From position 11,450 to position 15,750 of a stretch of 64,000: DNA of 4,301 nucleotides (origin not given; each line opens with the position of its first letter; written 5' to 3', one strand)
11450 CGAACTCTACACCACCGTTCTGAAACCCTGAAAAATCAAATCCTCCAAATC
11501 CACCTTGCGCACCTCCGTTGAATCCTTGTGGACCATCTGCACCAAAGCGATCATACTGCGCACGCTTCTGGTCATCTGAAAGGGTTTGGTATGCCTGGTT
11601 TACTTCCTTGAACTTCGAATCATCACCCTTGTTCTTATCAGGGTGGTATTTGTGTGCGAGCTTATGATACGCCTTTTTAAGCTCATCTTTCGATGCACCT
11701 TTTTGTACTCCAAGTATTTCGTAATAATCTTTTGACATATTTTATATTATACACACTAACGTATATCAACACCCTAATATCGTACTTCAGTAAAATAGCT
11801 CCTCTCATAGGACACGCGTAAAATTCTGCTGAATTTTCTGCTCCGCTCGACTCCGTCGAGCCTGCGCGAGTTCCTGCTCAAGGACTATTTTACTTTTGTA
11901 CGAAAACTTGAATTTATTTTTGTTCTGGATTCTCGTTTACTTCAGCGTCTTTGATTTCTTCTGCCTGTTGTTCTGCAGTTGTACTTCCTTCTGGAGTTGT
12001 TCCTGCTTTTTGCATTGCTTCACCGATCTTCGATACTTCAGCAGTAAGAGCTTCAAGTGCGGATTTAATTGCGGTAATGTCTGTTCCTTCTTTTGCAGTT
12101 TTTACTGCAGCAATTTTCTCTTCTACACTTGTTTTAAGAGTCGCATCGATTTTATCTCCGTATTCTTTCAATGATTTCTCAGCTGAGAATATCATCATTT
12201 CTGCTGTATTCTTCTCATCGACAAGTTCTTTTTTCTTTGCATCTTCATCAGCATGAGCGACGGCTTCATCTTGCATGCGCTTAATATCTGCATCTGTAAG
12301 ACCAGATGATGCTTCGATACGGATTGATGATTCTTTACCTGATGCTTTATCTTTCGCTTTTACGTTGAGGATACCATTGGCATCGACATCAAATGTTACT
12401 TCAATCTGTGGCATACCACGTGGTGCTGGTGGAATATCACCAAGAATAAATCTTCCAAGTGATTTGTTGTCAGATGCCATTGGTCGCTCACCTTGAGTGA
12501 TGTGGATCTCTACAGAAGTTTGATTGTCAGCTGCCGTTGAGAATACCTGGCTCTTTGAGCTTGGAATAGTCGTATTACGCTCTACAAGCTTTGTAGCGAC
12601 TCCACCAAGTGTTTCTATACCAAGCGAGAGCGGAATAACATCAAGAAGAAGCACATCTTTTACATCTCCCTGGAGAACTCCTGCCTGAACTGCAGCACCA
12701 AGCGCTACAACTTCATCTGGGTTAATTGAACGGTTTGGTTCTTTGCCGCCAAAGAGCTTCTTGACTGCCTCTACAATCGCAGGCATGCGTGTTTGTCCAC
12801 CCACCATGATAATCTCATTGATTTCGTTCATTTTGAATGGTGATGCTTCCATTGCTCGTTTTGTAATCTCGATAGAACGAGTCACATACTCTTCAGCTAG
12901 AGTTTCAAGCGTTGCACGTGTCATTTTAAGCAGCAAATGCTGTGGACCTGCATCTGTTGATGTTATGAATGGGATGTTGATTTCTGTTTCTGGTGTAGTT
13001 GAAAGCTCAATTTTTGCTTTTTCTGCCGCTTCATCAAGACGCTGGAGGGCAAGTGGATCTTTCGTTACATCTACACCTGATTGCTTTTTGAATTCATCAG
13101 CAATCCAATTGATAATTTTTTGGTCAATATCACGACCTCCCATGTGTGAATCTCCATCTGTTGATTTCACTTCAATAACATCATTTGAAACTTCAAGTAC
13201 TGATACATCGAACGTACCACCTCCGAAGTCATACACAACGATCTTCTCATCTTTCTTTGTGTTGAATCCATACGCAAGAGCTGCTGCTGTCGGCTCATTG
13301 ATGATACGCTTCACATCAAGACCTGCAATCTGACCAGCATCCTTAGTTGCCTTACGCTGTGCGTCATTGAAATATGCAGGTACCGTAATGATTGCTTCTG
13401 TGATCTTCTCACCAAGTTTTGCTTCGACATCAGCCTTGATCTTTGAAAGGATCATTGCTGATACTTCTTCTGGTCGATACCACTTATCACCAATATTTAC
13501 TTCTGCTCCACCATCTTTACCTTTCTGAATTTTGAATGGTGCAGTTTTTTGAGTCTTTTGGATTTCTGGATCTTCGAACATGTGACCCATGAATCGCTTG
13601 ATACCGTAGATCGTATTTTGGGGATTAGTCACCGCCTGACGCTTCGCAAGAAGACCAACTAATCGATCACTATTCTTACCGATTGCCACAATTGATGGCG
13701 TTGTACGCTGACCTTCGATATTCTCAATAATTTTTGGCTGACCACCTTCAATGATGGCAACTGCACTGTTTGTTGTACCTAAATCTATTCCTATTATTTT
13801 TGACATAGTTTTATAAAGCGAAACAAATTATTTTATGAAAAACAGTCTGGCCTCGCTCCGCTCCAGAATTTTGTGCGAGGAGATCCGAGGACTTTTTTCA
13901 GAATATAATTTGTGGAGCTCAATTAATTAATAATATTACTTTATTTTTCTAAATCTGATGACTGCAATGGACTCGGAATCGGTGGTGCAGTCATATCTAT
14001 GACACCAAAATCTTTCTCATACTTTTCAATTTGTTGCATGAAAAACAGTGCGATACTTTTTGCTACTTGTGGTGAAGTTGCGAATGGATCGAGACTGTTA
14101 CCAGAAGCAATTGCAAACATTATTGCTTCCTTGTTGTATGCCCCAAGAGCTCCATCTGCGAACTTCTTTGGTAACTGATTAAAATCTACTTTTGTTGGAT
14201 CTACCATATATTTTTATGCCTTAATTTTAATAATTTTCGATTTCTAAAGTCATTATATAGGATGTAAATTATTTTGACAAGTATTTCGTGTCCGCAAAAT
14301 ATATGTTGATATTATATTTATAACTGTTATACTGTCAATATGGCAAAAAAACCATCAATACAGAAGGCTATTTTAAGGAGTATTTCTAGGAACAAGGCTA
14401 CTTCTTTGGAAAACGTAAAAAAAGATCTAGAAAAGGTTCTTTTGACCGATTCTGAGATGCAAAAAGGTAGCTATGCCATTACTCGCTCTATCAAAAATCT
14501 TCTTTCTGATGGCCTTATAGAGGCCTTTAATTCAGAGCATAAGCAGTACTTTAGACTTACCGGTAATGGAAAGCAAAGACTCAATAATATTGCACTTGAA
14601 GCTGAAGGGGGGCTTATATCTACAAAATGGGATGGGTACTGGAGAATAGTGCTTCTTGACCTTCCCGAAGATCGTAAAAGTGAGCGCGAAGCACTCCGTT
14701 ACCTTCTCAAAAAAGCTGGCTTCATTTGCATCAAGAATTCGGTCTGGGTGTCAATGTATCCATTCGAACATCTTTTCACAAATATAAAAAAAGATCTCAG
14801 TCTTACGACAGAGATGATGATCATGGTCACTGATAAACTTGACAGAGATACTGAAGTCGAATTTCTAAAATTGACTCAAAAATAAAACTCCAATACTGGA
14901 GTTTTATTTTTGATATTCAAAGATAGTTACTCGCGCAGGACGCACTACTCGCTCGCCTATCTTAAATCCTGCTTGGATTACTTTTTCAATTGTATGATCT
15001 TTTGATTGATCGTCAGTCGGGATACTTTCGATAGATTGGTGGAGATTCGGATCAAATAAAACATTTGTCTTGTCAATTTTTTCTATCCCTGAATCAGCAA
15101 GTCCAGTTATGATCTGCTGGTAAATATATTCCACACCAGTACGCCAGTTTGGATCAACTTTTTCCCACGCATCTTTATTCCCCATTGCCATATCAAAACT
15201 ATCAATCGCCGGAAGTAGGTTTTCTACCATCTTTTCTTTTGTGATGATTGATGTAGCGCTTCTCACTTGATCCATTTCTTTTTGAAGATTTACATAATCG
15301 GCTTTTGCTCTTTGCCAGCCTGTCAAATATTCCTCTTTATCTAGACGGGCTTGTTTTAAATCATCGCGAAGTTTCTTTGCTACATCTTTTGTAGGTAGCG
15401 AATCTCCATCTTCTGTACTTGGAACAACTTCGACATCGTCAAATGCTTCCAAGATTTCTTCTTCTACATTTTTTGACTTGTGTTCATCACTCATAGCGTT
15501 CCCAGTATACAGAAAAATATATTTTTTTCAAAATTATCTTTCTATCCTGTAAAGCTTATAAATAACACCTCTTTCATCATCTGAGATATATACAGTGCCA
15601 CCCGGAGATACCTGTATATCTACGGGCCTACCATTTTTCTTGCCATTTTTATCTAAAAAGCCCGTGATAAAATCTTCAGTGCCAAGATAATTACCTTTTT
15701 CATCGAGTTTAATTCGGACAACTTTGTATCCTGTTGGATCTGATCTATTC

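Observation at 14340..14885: PaaX-like wHTH regulator embedded divergently inside the grpE-dnaK-dnaJ locus where hrcA is expected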

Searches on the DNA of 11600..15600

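Call 9: search_rna_families(source=window, start=11600, end=15600, threshold=evalue, max_evalue=10)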
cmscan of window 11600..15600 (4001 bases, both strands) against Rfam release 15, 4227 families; matches with E-value up to 10: 4.
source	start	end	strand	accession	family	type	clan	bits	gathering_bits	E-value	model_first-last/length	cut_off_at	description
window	14795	14912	+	RF02713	MCS4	Gene; sRNA;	-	24.7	56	1.9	1-123/123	no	Mycoplasma sRNA MCS4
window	13043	13142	-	RF00205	snoR41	Gene; snRNA; snoRNA; CD-box;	CL00068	22.6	40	1.3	1-97/97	no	Small nucleolar RNA R41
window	14328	14451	+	RF02084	STnc130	Gene; sRNA;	-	21.7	55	5.5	1-135/135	no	Enterobacteria sRNA STnc130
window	12136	12237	-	RF00348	snoR9_plant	Gene; snRNA; snoRNA; CD-box;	-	20.4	43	8.2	1-129/129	no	Small nucleolar RNA snoR9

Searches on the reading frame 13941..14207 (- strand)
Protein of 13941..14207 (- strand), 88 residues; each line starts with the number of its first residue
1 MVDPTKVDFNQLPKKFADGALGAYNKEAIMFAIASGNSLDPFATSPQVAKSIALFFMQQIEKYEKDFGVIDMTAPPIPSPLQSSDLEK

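Call 3: search_protein_families(library=pfam, proteins=[window:13941-14207:-], max_evalue=1)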
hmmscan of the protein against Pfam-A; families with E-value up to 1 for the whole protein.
window:13941-14207:- (88 aa): 1 family
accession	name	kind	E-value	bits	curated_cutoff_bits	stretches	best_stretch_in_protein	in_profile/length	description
PF11950.13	DUF3467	-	0.0043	17.5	25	1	44-71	64-91/92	Protein of unknown function (DUF3467)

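Call 4: search_protein_families(library=ncbifam, proteins=[window:13941-14207:-], max_evalue=1)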
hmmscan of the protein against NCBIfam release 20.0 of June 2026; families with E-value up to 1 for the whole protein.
window:13941-14207:- (88 aa): 0 families

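Call 68: search_protein_families(library=pfam, proteins=[window:13941-14207:-], max_evalue=0.1)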
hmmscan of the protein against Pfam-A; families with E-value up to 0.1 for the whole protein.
window:13941-14207:- (88 aa): 1 family
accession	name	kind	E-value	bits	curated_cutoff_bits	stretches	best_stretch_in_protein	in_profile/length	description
PF11950.13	DUF3467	-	0.0043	17.5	25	1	44-71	64-91/92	Protein of unknown function (DUF3467)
